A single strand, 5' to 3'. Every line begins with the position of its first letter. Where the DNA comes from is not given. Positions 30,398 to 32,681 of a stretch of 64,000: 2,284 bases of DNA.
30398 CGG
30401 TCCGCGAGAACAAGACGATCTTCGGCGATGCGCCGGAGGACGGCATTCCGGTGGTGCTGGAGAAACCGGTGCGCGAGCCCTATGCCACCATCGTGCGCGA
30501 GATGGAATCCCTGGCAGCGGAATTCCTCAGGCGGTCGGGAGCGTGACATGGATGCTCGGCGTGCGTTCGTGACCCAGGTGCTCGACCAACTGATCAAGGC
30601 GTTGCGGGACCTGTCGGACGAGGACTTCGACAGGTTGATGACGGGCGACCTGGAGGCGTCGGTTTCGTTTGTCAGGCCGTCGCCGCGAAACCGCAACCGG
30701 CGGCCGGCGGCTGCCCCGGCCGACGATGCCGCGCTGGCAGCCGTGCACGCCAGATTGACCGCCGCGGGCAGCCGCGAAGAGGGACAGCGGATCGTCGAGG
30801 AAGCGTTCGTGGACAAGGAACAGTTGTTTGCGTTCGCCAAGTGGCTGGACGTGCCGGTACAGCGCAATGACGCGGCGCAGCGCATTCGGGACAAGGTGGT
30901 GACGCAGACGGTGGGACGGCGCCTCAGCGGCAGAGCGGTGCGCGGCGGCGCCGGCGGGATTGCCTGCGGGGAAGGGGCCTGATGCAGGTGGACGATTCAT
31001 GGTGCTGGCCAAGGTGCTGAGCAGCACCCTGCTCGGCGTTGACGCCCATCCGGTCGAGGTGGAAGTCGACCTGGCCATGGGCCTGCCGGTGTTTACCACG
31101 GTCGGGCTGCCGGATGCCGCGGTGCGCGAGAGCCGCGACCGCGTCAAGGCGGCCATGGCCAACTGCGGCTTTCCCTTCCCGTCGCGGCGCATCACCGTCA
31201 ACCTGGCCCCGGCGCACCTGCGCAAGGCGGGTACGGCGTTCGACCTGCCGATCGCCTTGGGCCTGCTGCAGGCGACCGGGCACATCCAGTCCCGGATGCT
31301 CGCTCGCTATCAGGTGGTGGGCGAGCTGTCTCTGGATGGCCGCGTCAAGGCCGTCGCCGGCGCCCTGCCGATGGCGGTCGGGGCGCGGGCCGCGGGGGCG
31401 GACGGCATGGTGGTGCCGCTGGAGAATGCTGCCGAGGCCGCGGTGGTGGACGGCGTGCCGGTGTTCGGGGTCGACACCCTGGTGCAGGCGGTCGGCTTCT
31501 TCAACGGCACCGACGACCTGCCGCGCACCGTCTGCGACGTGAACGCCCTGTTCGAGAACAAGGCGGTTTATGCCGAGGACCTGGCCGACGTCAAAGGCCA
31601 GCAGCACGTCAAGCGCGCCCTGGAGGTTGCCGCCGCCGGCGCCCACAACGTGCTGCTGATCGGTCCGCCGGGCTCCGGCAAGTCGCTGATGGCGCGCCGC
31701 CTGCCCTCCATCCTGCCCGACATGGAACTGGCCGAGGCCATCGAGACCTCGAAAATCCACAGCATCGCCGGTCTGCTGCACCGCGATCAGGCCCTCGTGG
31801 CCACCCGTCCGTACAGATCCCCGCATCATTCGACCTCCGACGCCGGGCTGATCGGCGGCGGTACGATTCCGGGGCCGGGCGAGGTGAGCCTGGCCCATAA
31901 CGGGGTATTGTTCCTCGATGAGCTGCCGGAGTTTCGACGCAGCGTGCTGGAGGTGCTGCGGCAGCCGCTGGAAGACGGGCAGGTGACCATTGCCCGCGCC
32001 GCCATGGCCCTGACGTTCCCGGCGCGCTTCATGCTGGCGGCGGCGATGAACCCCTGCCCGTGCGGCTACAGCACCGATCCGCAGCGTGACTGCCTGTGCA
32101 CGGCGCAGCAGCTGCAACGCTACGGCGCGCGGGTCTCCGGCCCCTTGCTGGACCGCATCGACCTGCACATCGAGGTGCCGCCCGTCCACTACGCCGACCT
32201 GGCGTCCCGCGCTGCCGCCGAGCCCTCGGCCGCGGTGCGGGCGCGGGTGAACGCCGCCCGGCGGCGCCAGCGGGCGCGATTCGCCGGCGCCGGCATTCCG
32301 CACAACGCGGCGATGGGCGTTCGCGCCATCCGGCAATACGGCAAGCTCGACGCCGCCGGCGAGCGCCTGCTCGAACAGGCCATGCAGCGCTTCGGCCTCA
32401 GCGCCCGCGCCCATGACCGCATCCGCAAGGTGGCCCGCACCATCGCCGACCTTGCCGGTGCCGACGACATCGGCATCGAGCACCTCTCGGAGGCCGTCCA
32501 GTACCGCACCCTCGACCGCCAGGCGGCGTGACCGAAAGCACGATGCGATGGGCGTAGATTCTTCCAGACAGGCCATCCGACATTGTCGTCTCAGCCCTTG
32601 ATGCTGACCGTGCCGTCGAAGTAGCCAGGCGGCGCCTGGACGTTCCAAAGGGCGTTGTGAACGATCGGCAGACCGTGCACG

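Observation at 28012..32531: Tight operon: PRTase::ParA-like ATPase fusion, small unknown protein and ComM/YifB, preceded by VapBC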

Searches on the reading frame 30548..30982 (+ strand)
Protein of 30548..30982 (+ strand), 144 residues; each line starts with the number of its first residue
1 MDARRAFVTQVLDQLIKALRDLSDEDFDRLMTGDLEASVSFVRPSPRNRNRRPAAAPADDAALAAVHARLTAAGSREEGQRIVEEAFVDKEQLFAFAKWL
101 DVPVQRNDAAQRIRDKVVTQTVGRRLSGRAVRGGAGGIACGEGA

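Call 3: search_protein_families(library=pfam, proteins=[window:30548-30982:+], max_evalue=0.01)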
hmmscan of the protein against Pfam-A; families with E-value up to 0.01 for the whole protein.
window:30548-30982:+ (144 aa): 0 families

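Call 4: search_protein_families(library=padloc, proteins=[window:30548-30982:+], max_evalue=0.01)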
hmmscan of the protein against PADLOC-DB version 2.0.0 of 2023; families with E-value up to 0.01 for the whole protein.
window:30548-30982:+ (144 aa): 0 families

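Call 5: search_protein_families(library=ncbifam, proteins=[window:30548-30982:+], max_evalue=0.01)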
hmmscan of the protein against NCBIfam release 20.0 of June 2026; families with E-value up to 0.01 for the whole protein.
window:30548-30982:+ (144 aa): 0 families

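Call 14: find_homologous_proteins(query=window:30548-30982:+, max_evalue=0.001)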
Query window:30548-30982:+ (144 aa): 79 proteins with E <= 0.001 among 726 candidates.
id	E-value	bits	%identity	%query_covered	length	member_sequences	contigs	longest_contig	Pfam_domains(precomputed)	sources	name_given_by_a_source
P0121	3.3e-83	294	98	100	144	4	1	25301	-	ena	-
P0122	1.2e-72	260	88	88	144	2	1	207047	-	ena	-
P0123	2.5e-71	256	86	100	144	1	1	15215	-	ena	-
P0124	2.7e-71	256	89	92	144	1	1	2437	-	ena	-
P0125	1.9e-70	253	85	100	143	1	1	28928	-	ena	-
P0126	6.5e-70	251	86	92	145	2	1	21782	-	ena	-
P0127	8.3e-70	251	86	99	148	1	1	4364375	-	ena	-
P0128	2.7e-69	249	84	100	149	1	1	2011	-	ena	-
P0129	1.0e-68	248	83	100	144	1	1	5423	-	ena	-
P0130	1.2e-68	247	89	92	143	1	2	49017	-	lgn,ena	-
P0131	2.4e-68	246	87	92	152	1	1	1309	-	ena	-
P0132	7.5e-68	245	84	100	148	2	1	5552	-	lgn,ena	-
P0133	1.3e-67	244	83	100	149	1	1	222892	-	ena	-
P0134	2.1e-67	243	84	99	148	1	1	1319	-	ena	-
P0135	2.6e-67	243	84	88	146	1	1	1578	-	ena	-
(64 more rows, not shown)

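Call 46: predict_structure(alignment_id=A3)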
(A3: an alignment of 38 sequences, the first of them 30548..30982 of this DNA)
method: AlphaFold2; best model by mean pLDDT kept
length: 144 residues; sequences in the alignment: 38
mean_pLDDT: 71.0   pTM: 0.47
mean pLDDT of the five models: 71.0, 69.2, 69.0, 67.8, 60.5
residues with pLDDT >= 90: 17; 70-90: 70; 50-70: 27; < 50: 30
segments of 3 or more residues with pLDDT < 50: 42-56, 133-144
pLDDT, mean of each block of 10 residues (from residue 1): 66 75 71 59 41 51 86 87 88 89 88 90 66 47 43
secondary structure, 60 per line:
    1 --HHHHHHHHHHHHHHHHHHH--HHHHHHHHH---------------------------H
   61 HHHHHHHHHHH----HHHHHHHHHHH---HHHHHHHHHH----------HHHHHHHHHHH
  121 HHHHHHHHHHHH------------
elements in order: H3-21 H24-32 H60-71 H76-86 H90-99 H110-132

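Call 50: list_cluster_members(proteins=[P0001, window:30548-30982:+, window:30999-32531:+])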
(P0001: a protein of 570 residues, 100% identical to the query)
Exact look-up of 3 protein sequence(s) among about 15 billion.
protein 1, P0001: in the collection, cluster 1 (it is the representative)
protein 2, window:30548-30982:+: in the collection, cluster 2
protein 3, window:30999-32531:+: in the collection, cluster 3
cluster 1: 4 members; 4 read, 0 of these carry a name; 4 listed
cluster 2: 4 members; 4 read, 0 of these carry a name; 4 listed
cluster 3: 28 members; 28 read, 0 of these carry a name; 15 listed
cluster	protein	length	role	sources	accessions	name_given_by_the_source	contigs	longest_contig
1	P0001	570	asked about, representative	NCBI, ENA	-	-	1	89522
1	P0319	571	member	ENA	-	-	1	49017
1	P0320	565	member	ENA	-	-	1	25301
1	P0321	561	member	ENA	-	-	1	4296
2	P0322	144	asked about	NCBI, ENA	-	-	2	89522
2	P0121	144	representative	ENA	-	-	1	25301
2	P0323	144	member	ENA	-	-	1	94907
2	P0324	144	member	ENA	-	-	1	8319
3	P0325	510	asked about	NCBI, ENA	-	-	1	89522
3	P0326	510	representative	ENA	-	-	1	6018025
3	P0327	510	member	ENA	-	-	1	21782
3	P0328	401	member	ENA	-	-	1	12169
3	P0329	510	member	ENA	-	-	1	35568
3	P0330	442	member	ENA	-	-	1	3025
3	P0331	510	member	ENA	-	-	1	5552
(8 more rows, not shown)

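Call 84: search_protein_families(library=pfam, alignment_id=A1, max_evalue=5)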
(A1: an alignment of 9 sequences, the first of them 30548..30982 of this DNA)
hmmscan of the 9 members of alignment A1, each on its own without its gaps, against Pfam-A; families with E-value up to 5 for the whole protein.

A. member 1, window:30548-30982:+ (144 aa): 1 family
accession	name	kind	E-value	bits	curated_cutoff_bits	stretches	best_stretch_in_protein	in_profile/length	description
PF12867.12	DinB_2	-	0.17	12.7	24.8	1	2-34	70-102/128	DinB superfamily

B. families by the number of members that match (of 9 scanned): 8 families
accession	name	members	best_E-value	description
PF21822.3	Phage_TAC_15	2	0.024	Phage tail assembly chaperone protein, TAC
PF06234.18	TmoB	2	0.046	Toluene-4-monooxygenase system protein B (TmoB)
PF22238.1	RIP_P131-like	1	0.039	RIP/P131 family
PF09666.16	Sororin_middle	1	0.093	Sororin, middle region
PF15006.11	DUF4517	1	0.13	Domain of unknown function (DUF4517)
PF03050.20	DDE_Tnp_IS66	1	0.15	Transposase IS66 family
PF12867.12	DinB_2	1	0.17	DinB superfamily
PF04909.20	Amidohydro_2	1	0.28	Amidohydrolase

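Call 85: search_solved_structures(query=A1, max_evalue=10, show_alignments=2)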
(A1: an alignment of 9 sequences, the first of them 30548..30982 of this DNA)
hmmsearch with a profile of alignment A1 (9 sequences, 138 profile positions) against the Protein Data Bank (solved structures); distinct sequences matched with E-value up to 10: 1.
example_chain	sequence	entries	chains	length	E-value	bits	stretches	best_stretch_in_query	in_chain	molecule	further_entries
7ooc_Q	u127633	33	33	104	0.53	13.6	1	58-108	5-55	30S ribosomal protein S18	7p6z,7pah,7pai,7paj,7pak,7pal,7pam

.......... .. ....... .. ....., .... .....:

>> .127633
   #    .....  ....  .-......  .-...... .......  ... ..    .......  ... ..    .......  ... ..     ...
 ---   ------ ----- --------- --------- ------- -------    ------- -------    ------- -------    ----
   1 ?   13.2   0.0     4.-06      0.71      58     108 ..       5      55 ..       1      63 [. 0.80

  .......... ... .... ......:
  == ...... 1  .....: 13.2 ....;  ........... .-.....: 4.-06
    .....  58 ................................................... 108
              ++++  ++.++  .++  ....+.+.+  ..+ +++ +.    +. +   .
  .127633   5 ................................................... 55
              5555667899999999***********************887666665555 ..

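Call 92: search_protein_representatives(alignment_id=A3)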
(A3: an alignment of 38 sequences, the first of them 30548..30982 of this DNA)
Query: 38 sequences, 144 profile positions. Proteins with E-value up to 0.001 (for the whole library): 850; up to 1e-10: 332; up to 1e-30: 11. The best 150 are listed.
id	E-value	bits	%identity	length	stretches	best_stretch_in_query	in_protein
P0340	6.0e-66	237.1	-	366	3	48-134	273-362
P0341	3.4e-48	179.5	-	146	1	1-136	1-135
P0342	9.2e-44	165.1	-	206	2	3-127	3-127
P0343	2.3e-43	163.8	-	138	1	1-136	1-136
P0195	1.2e-41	158.3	-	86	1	61-143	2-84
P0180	4.1e-40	153.3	-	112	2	1-82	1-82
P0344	8.3e-39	149.1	-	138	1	1-136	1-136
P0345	1.8e-38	148.0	-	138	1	1-136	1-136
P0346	7.8e-37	142.7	-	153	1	3-136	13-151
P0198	5.3e-35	136.7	-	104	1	1-104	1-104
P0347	7.6e-35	136.2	-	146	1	1-102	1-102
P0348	2.0e-29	118.6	-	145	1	13-135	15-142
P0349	9.7e-29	116.4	-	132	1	1-134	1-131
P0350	5.5e-28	114.0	-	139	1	5-135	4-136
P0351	1.1e-27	113.0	-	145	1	1-131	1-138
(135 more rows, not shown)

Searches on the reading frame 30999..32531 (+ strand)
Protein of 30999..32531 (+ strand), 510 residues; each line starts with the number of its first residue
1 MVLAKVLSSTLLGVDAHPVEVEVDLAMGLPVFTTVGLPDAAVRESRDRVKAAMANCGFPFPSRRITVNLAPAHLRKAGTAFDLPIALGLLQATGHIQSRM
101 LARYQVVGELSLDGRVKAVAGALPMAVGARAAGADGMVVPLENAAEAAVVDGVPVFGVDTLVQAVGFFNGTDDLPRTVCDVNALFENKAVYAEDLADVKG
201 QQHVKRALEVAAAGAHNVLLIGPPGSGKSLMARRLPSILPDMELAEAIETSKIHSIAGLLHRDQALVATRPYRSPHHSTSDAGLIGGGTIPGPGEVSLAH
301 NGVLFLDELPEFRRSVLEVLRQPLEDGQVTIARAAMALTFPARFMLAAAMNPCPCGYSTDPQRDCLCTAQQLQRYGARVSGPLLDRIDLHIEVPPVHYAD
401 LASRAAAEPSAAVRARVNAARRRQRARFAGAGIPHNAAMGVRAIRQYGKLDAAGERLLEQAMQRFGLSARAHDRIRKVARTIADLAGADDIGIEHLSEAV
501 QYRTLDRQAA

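Call 3: search_protein_families(library=pfam, proteins=[window:30999-32531:+], max_evalue=0.01)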
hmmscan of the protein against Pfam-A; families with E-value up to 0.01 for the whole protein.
window:30999-32531:+ (510 aa): 14 families
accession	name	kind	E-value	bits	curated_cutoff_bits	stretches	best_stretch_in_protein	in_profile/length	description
PF01078.27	Mg_chelatase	-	1.9e-95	318.6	20.3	1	194-400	1-206/207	Magnesium chelatase, subunit ChlI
PF13541.12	ChlI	-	3.3e-44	150.1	27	1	21-143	1-121/121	Subunit ChlI of Mg-chelatase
PF13335.12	Mg_chelatase_C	-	3.8e-31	108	26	1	408-503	2-94/94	Magnesium chelatase, subunit ChlI C-terminal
PF00493.29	MCM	-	1.9e-10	40.7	23.3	1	293-359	114-180/224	MCM P-loop domain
PF07728.20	AAA_5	-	4.5e-09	36.9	22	1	217-354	1-125/139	AAA domain (dynein-related subfamily)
PF05496.18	RuvB_N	-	7.8e-06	26.2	27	0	193-235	4-53/159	Holliday junction DNA helicase RuvB P-loop domain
PF00158.32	Sigma54_activat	-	7.8e-06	26.1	20.2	0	291-331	84-124/168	Sigma-54 interaction domain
PF13191.12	AAA_16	-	2.4e-05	25.3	32.6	1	202-240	10-49/167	AAA ATPase domain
PF14532.12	Sigma54_activ_2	-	0.00012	22.8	25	1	202-236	8-42/138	Sigma-54 interaction domain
PF20030.5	bpMoxR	-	0.0013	18.2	27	1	200-239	16-55/205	MoxR domain in the MoxR-vWA-beta-propeller ternary systems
PF07724.20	AAA_2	-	0.0034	17.9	27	0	299-331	62-106/166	AAA domain (Cdc48 subfamily)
PF13401.12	AAA_22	-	0.0081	16.9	27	0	215-241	5-33/130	AAA domain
PF00004.35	AAA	-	0.0096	16.8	21.2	0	218-235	1-18/131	ATPase family associated with various cellular activities (AAA)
PF20720.3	nSTAND3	-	0.0096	16.1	27.2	0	214-260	16-61/155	Novel STAND NTPase 3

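Call 4: search_protein_families(library=padloc, proteins=[window:30999-32531:+], max_evalue=0.01)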
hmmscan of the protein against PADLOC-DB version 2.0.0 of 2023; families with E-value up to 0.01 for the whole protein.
window:30999-32531:+ (510 aa): 3 families
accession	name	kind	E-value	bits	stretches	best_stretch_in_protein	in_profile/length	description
PDLC01993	RtcR--CARF_AAA_HTH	-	3.1e-05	20.6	1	204-326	193-304/523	-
PDLC01995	RtcR_PspF2--CARF_AAA_HTH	-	0.00052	17.3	0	294-330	255-291/481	-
PDLC04140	mad8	-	0.0017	15.9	1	197-235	9-47/314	mads_8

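Call 5: search_protein_families(library=ncbifam, proteins=[window:30999-32531:+], max_evalue=0.01)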
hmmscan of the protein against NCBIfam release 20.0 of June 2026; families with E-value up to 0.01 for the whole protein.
window:30999-32531:+ (510 aa): 21 families
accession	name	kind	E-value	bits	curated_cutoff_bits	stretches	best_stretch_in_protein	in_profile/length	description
TIGR00368.1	TIGR00368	hypoth_equivalog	1.1e-187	624.6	362.4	1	6-503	1-499/499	YifB family Mg chelatase-like AAA ATPase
NF007365.0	PRK09862.1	equivalog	5.6e-139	464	530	1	1-507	1-496/506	YifB family Mg chelatase-like AAA ATPase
TIGR02902.1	spore_lonB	equivalog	1.1e-13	50.7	723.3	2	192-333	61-208/531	ATP-dependent protease LonB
TIGR02903.1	spore_lon_C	equivalog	1.3e-10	40.5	678.8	2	193-331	151-296/615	Lon family ATP-dependent protease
TIGR02442.1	Cob-chelat-sub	hypoth_equivalog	1.4e-10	40.3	779.45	2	293-352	120-179/641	putative cobaltochelatase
TIGR00764.1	lon_rel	equivalog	3.5e-09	35.8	516.6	1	197-248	19-70/608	ATP-dependent protease LonB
NF000868.0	PRK00080.1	equivalog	5.1e-08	32.2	282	0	187-236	16-72/330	Holliday junction branch migration DNA helicase RuvB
TIGR02030.1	BchI-ChlI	equivalog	4.8e-07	29.2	466.95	1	292-352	123-183/337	magnesium chelatase ATPase subunit I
TIGR02031.1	BchD-ChlD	equivalog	2.2e-06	26.7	499.55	1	204-354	3-145/608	magnesium chelatase ATPase subunit D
NF038308.1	RNA_repair_RtcR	equivalog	3.1e-06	26.3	650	1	202-235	191-224/530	RNA repair transcriptional activator RtcR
TIGR00635.1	ruvB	equivalog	3.6e-05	23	299.05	0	195-235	3-50/305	Holliday junction branch migration DNA helicase RuvB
NF011953.0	PRK15424.1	equivalog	0.00058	18.6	703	1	127-335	154-357/538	propionate catabolism operon regulatory protein PrpR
NF003451.0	PRK05022.1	equivalog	0.00085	18.2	476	0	198-235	196-233/512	nitric oxide reductase transcriptional regulator NorR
NF040949.1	minchrom_main_MCM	domain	0.0016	16.8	940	0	294-354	382-442/682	minichromosome maintenance protein MCM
TIGR03922.1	T7SS_EccA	equivalog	0.004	15.8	466.65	1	204-244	302-341/557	type VII secretion AAA-ATPase EccA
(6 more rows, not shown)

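Call 44: search_solved_structures(query=window:30999-32531:+, max_evalue=1e-10, show_alignments=1)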
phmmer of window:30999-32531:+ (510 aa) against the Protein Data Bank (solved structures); distinct sequences matched with E-value up to 1e-10: 1.
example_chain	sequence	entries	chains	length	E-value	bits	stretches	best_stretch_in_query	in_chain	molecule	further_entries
8rxd_F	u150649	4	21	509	5.1e-121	408.1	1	6-503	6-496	Competence related protein ComM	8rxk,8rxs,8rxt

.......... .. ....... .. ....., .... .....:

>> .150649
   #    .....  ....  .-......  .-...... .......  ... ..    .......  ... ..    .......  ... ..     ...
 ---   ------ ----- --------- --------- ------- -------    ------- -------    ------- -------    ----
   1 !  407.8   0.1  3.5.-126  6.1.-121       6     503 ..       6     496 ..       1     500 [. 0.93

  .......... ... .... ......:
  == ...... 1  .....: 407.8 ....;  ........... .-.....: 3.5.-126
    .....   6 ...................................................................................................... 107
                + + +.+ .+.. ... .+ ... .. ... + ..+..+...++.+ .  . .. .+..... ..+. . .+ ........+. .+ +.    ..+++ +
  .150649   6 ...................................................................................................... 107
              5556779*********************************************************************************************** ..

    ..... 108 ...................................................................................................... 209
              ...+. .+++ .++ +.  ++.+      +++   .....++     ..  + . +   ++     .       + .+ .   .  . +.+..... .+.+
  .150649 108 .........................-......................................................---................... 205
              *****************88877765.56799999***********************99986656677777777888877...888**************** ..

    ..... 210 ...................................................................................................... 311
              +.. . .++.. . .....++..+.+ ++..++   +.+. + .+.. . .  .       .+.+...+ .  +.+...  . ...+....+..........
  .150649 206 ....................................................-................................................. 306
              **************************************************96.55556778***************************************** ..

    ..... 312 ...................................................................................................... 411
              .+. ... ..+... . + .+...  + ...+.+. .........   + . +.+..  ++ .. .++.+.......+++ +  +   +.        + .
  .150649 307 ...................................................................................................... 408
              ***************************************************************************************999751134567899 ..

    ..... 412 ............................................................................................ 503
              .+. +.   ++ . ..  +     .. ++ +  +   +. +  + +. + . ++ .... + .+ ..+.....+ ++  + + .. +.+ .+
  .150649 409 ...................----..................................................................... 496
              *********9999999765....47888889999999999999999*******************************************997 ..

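Call 97: search_dna_similar(query=window:30999-32531:+, collection=plasmids, mode=protein, max_rows=25, max_evalue=1e-30)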
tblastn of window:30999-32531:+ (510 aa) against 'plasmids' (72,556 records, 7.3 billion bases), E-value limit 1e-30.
Records with a match: 52; places in all: 57; records where one place covers at least 80% of the query: 41.
Best place of each record, by identity: <60% 52.
By first word of the organism name: Escherichia 6; Paracoccus 5; Sinorhizobium 4; Acinetobacter 4; Neisseria 2; Salmonella 2; Klebsiella 2; Citrobacter 2; Enterobacter 2; Proteus 2; and 20 more.
By predicted mobility (MOB-suite, as given by PLSDB): non-mobilizable 44; conjugative 4; mobilizable 4.
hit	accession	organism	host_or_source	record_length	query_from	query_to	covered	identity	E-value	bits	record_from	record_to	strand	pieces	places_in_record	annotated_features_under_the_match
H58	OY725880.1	Subdoligranulum variabile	-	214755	2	508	99%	52.7%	2e-136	442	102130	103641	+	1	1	none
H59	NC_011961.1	Thermomicrobium roseum DSM 5159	-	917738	2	503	98%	52.4%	8e-137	443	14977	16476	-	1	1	YifB family Mg chelatase-like AAA ATPase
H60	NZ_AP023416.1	Vescimonas fastidiosa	Homo sapiens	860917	2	504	99%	52.1%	2e-140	454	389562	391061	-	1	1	YifB family Mg chelatase-like AAA ATPase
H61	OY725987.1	Phocaeicola massiliensis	-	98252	2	509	100%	51.4%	1e-153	492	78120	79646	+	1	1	record has no annotation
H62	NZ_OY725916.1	Bacteroides finegoldii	-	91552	2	508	99%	49.9%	3e-152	488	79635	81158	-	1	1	YifB family Mg chelatase-like AAA ATPase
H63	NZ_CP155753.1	Sphingomonas parapaucimobilis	Chinese cabbage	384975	2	503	98%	49.7%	2e-106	356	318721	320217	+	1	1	YifB family Mg chelatase-like AAA ATPase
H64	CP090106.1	Sinorhizobium meliloti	Medicago,Cell culture,Plant nodule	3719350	2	504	99%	49.5%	2e-108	361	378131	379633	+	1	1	YifB family Mg chelatase-like AAA ATPase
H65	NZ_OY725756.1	Parabacteroides distasonis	-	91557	2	508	99%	48.3%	8e-149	478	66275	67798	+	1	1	YifB family Mg chelatase-like AAA ATPase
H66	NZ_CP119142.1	Neisseria gonorrhoeae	Homo sapiens,whole organism,synovial ...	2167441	1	503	99%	48.5%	5e-125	409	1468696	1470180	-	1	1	none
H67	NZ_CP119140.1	Neisseria gonorrhoeae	Homo sapiens,whole organism,blood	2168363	1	503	99%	48.3%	1e-123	405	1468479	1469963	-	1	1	none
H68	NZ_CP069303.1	Shinella sp. PSBB067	monoisolate,Minnesota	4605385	1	503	99%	48.1%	9e-112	371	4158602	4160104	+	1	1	none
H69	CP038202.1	Paracoccus ferrooxidans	single cell,bioreactor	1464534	13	503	96%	48.4%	3e-101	341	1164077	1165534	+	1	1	ATP-binding protein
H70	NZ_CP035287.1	Paracoccus versutus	whole organism,soil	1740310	13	503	96%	48.4%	3e-101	341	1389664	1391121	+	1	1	none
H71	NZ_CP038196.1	Paracoccus versutus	single cell,soil adjacent to the roots ...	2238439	13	503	96%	48.4%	3e-101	341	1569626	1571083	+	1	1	none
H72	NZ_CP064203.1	Acinetobacter baumannii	Homo sapiens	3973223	1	503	99%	47.1%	1e-126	414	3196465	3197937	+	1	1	none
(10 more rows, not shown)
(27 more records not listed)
